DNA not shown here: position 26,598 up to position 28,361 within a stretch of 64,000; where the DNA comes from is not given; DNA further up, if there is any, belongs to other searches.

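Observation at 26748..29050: Cobalamin-dependent radical SAM enzyme paired with an FkbM methyltransferase inside the glycosyltransferase block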

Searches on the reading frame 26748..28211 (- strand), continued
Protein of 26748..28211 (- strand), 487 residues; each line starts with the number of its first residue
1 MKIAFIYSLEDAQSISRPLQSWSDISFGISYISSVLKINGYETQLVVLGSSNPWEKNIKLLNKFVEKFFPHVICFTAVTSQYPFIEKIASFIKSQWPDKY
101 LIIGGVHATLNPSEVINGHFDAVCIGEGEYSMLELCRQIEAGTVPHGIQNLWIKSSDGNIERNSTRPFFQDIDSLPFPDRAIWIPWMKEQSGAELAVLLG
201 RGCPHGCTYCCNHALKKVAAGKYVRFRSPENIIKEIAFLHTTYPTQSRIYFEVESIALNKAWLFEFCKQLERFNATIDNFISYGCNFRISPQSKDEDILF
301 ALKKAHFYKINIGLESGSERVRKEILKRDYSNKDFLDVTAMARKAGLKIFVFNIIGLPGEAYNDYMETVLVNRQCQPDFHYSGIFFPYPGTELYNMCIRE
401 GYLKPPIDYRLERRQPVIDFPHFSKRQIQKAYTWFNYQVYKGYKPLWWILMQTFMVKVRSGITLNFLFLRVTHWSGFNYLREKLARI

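Call 38: fold_search(model_id=the predicted structure, library=pdb)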
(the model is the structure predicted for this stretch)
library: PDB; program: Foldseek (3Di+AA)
matches with E <= 10: 1898; with E <= 0.001: 136
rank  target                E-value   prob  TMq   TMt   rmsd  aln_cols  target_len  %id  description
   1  9ccb                  1.6e-22  1.00  0.65  0.75   5.0       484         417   18  X-ray crystal structure of methyl-coenzyme M reductase glutamine methylase (MgmA) from Methanothermobacter marburgensis  (released 2025-01-01)
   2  6wtf_A                2.2e-21  1.00  0.64  0.58   5.4       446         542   14  Structure of radical S-adenosylmethionine methyltransferase, TsrM, from Kitasatospora setae with tryptophan substrate  (released 2020-12-23)
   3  6fd2_B                4.1e-21  1.00  0.70  0.75   5.9       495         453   17  Radical SAM 1,2-diol dehydratase AprD4 in complex with its substrate paromamine (released 2018-01-17)
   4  6fd2_A                4.9e-21  1.00  0.69  0.73   5.7       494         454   17  Radical SAM 1,2-diol dehydratase AprD4 in complex with its substrate paromamine (released 2018-01-17)
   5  6wte_B                8.3e-21  1.00  0.64  0.59   5.3       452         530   15  Structure of radical S-adenosylmethionine methyltransferase, TsrM, from Kitasatospora setae with cobalamin and [4Fe-4S (released 2020-12-23)
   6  6wte_A                1.1e-20  1.00  0.64  0.56   5.3       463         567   14  Structure of radical S-adenosylmethionine methyltransferase, TsrM, from Kitasatospora setae with cobalamin and [4Fe-4S (released 2020-12-23)
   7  6wtf_B                1.5e-20  1.00  0.63  0.58   5.4       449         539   15  Structure of radical S-adenosylmethionine methyltransferase, TsrM, from Kitasatospora setae with tryptophan substrate  (released 2020-12-23)
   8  9n1d                  3.7e-20  1.00  0.71  0.57   5.6       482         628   14  Crystal structure of CysS from Corallococcus sp. CA054B with 5'-deoxyadenosine and methionine bound (released 2026-01-28)
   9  9n1b                  1.3e-19  1.00  0.69  0.55   4.2       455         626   14  Crystal structure of CysS from Corallococcus sp. CA054B with 5'-deoxyadenosine, methionine, and pantetheinylated 3-metho (released 2026-01-28)
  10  9n1c                  6.5e-19  1.00  0.69  0.55   4.2       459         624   14  Crystal structure of CysS from Corallococcus sp. CA054B with 5'-deoxyadenosine, methionine, and pantetheinylated 3-ethox (released 2026-01-28)
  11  5ul3                  1.6e-18  1.00  0.67  0.47  10.6       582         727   14  Structure of Cobalamin-dependent S-adenosylmethionine radical enzyme OxsB with aqua-cobalamin bound (released 2017-04-19)
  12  5ul4                  1.8e-18  1.00  0.60  0.42   4.1       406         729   16  Structure of Cobalamin-dependent S-adenosylmethionine radical enzyme OxsB with aqua-cobalamin and S-adenosylmethionine b (released 2017-04-19)
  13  5ul2                  2.3e-17  1.00  0.68  0.47  10.8       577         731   14  Structure of Apo, SeMet-labeled Cobalamin-dependent S-adenosylmethionine radical enzyme OxsB (released 2017-04-19)
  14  7kdx_A                1.5e-16  1.00  0.62  0.47   5.3       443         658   15  Crystal structure of Streptomyces tokunonesis TokK with hydroxycobalamin, 5'-deoxyadenosine, and methionine (released 2022-01-12)
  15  7kdy_A                1.7e-16  1.00  0.69  0.52   5.1       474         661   14  Crystal structure of Streptomyces tokunonesis TokK with hydroxycobalamin, 5'-deoxyadenosine, methionine, and (2R)-pant (released 2022-01-12)
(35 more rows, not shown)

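Call 39: find_encoding_contigs(protein=P0009, flank=6000, max_places=2)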
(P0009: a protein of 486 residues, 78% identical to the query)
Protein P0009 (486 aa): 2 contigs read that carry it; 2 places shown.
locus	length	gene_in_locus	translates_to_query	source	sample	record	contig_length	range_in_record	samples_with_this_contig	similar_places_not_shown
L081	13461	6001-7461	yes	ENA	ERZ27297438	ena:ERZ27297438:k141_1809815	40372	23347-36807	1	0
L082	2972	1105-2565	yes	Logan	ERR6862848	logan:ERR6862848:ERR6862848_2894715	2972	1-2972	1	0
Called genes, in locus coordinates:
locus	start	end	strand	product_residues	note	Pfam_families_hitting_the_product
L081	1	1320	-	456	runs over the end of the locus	PF13701:DDE_Tnp_1_4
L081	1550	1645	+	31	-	-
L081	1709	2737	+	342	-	PF13439:Glyco_transf_4 (weak), PF00534:Glycos_transf_1, PF13692:Glyco_trans_1_4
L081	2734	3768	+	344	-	PF01370:Epimerase, PF04321:RmlD_sub_bind, PF16363:GDP_Man_Dehyd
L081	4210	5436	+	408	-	PF13439:Glyco_transf_4, PF13579:Glyco_trans_4_4, PF20706:GT4-conflict (weak), PF00534:Glycos_transf_1, PF13692:Glyco_trans_1_4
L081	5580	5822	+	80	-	PF02719:Polysacc_synt_2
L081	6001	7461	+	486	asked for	PF02310:B12-binding, PF04055:Radical_SAM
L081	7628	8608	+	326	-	PF04015:DUF362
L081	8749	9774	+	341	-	PF01073:3Beta_HSD, PF01370:Epimerase, PF02719:Polysacc_synt_2, PF04321:RmlD_sub_bind (weak), PF05368:NmrA, PF13460:NAD_binding_10, PF16363:GDP_Man_Dehyd, PF08485:Polysacc_syn_2C, +1 more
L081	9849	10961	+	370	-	PF01370:Epimerase, PF07993:NAD_binding_4 (faint), PF14667:Polysacc_synt_C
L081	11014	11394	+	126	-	PF05635:23S_rRNA_IVP, PF22296:bAvd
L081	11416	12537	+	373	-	PF02350:Epimerase_2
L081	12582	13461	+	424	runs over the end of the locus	PF13439:Glyco_transf_4, PF13579:Glyco_trans_4_4, PF00534:Glycos_transf_1, PF13692:Glyco_trans_1_4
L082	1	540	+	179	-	?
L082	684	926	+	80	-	PF02719:Polysacc_synt_2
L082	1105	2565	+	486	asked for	PF02310:B12-binding, PF04055:Radical_SAM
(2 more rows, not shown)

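Call 40: find_encoding_contigs(protein=P0030, flank=6000, max_places=2)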
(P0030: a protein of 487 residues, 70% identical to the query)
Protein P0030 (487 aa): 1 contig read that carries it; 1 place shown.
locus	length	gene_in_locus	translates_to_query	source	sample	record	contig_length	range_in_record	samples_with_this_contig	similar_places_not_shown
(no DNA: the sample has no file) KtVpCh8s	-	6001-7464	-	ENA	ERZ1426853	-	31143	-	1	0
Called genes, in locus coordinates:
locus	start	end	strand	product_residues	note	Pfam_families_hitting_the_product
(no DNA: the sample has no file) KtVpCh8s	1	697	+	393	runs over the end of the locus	PF19583:ODP, PF12706:Lactamase_B_2 (weak), PF00258:Flavodoxin_1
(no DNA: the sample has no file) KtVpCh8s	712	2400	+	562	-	PF11412:DsbD_N, PF02683:DsbD_TM, PF00085:Thioredoxin (weak), PF03190:Thioredox_DsbH, PF13098:Thioredoxin_2, PF13899:Thioredoxin_7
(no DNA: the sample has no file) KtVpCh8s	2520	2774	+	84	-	PF02604:PhdYeFM_antitox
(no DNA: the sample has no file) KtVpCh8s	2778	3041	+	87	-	PF15781:ParE-like_toxin (weak)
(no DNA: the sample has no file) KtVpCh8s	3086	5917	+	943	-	PF00005:ABC_tran (faint), PF02463:SMC_N (faint), PF13191:AAA_16 (faint), PF13304:AAA_21 (faint), PF13555:AAA_29 (faint), PF20703:nSTAND1 (faint), PF17760:UvrA_inter, PF17755:UvrA_DNA-bind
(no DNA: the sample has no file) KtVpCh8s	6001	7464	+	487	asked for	PF02310:B12-binding, PF04055:Radical_SAM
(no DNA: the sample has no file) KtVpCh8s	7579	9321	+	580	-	PF01547:SBP_bac_1 (faint), PF13343:SBP_bac_6, PF13531:SBP_bac_11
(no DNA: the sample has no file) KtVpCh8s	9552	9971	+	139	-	PF22091:DUF6941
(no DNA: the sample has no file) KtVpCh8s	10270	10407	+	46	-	?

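Call 41: find_encoding_contigs(protein=P0023, flank=6000, max_places=2)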
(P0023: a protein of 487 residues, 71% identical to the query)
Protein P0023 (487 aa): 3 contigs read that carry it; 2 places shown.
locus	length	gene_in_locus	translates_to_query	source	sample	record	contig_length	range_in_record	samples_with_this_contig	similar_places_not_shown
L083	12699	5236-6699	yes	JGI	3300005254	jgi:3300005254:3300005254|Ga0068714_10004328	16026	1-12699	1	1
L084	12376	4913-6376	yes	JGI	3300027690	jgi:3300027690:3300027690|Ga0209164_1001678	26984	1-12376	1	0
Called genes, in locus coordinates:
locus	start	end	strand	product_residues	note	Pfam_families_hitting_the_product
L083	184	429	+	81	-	-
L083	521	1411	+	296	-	-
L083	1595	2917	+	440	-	-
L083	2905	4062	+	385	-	PF00534:Glycos_transf_1, PF13692:Glyco_trans_1_4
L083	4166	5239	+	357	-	PF01757:Acyl_transf_3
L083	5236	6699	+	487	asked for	PF02310:B12-binding, PF04055:Radical_SAM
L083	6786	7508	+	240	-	PF02585:PIG-L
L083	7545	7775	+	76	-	PF00132:Hexapep (faint)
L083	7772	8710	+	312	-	PF13527:Acetyltransf_9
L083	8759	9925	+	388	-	PF00534:Glycos_transf_1, PF13692:Glyco_trans_1_4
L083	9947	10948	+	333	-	PF01370:Epimerase, PF02719:Polysacc_synt_2, PF04321:RmlD_sub_bind (weak), PF01073:3Beta_HSD, PF07993:NAD_binding_4, PF16363:GDP_Man_Dehyd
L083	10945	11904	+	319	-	PF05575:V_cholerae_RfbT (weak), PF02475:TRM5-TYW2_MTfase (weak), PF05050:Methyltransf_21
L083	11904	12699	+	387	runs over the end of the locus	PF13439:Glyco_transf_4, PF13579:Glyco_trans_4_4 (weak), PF20706:GT4-conflict (weak), PF00534:Glycos_transf_1, PF13692:Glyco_trans_1_4, PF13524:Glyco_trans_1_2 (weak)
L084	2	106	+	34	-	?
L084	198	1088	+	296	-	-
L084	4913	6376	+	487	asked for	PF02310:B12-binding, PF04055:Radical_SAM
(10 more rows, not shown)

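Call 50: search_protein_families(library=ncbifam, alignment_id=A3, max_evalue=1e-10)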
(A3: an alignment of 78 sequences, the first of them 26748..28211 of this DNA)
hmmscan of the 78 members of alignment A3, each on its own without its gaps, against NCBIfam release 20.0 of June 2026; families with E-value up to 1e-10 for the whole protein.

A. member 1, window:26748-28211:- (487 aa): 14 families
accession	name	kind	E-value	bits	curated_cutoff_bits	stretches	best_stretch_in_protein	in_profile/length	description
TIGR03471.1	HpnJ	equivalog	6.6e-36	124.2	577.6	1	69-452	69-445/472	hopanoid biosynthesis associated radical SAM protein HpnJ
TIGR02026.1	BchE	equivalog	2.8e-33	115.6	481.35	1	28-460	24-447/497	magnesium-protoporphyrin IX monomethyl ester anaerobic oxidative cyclase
TIGR04013.1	B12_SAM_MJ_1487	hypoth_equivalog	2.8e-29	102.1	251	1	61-397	35-357/382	TIGR04013 family B12-binding domain/radical SAM domain-containing protein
NF050148.1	rSAM_ApyD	equivalog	9.1e-26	90.4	750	1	70-395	75-391/645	RiPP biosynthesis radical SAM protein ApyD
TIGR04072.2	rSAM_ladder_B12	equivalog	1e-22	80.4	360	1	28-404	20-379/443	lipid biosynthesis B12-binding/radical SAM protein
TIGR04190.1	B12_SAM_Ta0216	equivalog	2.5e-22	79.2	500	1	87-369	98-388/554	TIGR04190 family B12-binding domain/radical SAM domain protein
TIGR04479.1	bcpD_PhpK_rSAM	subfamily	5.3e-22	77.9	600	1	25-391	71-425/504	PhpK family radical SAM P-methyltransferase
NF038361.1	rSAM_Sden_1168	equivalog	8.1e-21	74.2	575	1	66-402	137-478/560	Sden_1168 family B12-binding radical SAM P-methyltransferase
TIGR04014.1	B12_SAM_MJ_0865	equivalog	3.6e-18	65.6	360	1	74-399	43-360/434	methyl-coenzyme M reductase glutamine C-methyltransferase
NF033070.1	rSAM_AprD4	equivalog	5.8e-15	55.1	500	1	201-404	203-397/456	AprD4 family radical SAM diol-dehydratase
NF033712.0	B12_rSAM_KedN5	subfamily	5.9e-15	54.5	700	1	57-367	50-362/624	KedN5 family methylcobalamin-dependent radical SAM C-methyltransferase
TIGR04367.1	HpnR_B12_rSAM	equivalog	3.9e-13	48.8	650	1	28-411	24-384/490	hopanoid C-3 methylase HpnR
TIGR03975.1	rSAM_ocin_1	subfamily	4.6e-13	48.5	281.85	1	65-368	124-423/606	RiPP maturation radical SAM C-methyltransferase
TIGR04385.1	B12_rSAM_cofa1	equivalog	1.2e-11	44.5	450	1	83-361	85-350/438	B12 lower ligand biosynthesis radical SAM protein BzaD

B. families by the number of members that match (of 78 scanned): 18 families
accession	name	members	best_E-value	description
TIGR03471.1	HpnJ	78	2e-40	hopanoid biosynthesis associated radical SAM protein HpnJ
TIGR02026.1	BchE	78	2.2e-35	magnesium-protoporphyrin IX monomethyl ester anaerobic oxidative cyclase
NF050148.1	rSAM_ApyD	78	2.9e-35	RiPP biosynthesis radical SAM protein ApyD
TIGR04013.1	B12_SAM_MJ_1487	78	3.5e-33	TIGR04013 family B12-binding domain/radical SAM domain-containing protein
TIGR04479.1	bcpD_PhpK_rSAM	78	4.7e-30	PhpK family radical SAM P-methyltransferase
TIGR04072.2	rSAM_ladder_B12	78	2.4e-26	lipid biosynthesis B12-binding/radical SAM protein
TIGR04014.1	B12_SAM_MJ_0865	78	1.9e-25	methyl-coenzyme M reductase glutamine C-methyltransferase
TIGR04190.1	B12_SAM_Ta0216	78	5.8e-25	TIGR04190 family B12-binding domain/radical SAM domain protein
NF033070.1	rSAM_AprD4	78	7.5e-21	AprD4 family radical SAM diol-dehydratase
NF038361.1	rSAM_Sden_1168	77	5.9e-25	Sden_1168 family B12-binding radical SAM P-methyltransferase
TIGR04367.1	HpnR_B12_rSAM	76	4.9e-23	hopanoid C-3 methylase HpnR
NF033712.0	B12_rSAM_KedN5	69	6.3e-20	KedN5 family methylcobalamin-dependent radical SAM C-methyltransferase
TIGR04385.1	B12_rSAM_cofa1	67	2.7e-18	B12 lower ligand biosynthesis radical SAM protein BzaD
TIGR03975.1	rSAM_ocin_1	66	2.8e-17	RiPP maturation radical SAM C-methyltransferase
TIGR00089.1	TIGR00089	11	1.8e-13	MiaB/RimO family radical SAM methylthiotransferase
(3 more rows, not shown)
